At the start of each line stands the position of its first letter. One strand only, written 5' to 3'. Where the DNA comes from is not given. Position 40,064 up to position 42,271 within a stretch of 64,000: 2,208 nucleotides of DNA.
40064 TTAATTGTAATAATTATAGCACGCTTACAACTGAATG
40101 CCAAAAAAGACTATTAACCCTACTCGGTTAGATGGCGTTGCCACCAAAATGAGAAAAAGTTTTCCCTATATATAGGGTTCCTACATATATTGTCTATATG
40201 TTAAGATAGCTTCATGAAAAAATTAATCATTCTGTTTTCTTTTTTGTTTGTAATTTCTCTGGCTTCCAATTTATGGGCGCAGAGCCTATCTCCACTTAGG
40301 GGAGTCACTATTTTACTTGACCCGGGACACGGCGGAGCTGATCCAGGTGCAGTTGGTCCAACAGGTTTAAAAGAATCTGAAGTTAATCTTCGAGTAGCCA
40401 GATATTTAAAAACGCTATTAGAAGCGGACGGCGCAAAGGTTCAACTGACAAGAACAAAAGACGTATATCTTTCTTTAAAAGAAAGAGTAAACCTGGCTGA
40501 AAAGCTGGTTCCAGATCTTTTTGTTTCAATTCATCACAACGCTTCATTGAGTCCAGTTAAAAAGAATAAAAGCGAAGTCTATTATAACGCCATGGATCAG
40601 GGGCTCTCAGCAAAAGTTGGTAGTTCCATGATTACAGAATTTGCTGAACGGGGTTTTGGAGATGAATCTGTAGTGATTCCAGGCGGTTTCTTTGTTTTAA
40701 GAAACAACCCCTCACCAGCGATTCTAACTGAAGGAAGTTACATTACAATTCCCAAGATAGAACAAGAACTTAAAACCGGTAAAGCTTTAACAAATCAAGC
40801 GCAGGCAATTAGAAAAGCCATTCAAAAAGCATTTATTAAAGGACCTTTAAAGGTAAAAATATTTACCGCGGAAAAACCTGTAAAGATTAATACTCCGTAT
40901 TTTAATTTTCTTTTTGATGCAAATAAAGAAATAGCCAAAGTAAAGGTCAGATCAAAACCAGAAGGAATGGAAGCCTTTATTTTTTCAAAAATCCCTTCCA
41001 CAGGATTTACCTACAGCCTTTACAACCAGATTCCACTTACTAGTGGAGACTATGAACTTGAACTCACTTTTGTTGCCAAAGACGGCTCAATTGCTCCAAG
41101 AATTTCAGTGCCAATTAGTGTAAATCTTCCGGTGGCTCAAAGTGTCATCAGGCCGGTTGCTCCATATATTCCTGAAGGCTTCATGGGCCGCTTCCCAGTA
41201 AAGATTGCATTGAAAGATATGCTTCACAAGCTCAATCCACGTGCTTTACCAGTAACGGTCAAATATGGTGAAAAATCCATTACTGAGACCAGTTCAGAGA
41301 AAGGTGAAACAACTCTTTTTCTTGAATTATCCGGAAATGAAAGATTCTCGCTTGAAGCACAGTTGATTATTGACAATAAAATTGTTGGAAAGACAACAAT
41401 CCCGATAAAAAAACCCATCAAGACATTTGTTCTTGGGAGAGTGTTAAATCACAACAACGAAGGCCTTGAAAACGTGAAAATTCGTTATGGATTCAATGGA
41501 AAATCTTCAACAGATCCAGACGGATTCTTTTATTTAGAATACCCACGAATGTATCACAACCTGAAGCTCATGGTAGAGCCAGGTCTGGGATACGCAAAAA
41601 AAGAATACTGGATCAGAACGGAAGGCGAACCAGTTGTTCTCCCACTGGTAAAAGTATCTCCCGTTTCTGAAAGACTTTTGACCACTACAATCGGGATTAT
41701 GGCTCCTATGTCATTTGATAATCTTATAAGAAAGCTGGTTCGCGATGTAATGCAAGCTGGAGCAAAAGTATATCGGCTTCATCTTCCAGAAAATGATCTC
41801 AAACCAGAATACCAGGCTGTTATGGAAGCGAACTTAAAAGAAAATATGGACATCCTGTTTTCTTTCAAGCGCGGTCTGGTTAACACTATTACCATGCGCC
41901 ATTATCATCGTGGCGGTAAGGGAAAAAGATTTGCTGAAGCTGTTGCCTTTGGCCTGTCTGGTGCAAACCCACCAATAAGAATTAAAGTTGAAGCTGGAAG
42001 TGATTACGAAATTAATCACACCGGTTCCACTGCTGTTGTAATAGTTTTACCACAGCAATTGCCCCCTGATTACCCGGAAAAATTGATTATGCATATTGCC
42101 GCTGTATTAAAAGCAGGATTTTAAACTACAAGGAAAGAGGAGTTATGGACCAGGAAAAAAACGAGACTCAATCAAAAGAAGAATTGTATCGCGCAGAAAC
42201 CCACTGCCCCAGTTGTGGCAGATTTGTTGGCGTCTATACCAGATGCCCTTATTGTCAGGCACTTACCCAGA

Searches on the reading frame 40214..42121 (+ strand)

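Call 51: search_protein_families(library=pfam, proteins=[window:40214-42121:+])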
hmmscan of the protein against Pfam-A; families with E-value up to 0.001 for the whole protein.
window:40214-42121:+ (636 aa): 1 family
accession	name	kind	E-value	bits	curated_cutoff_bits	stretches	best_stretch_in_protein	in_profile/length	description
PF01520.23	Amidase_3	-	1.8e-39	136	27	1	33-205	1-174/174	N-acetylmuramoyl-L-alanine amidase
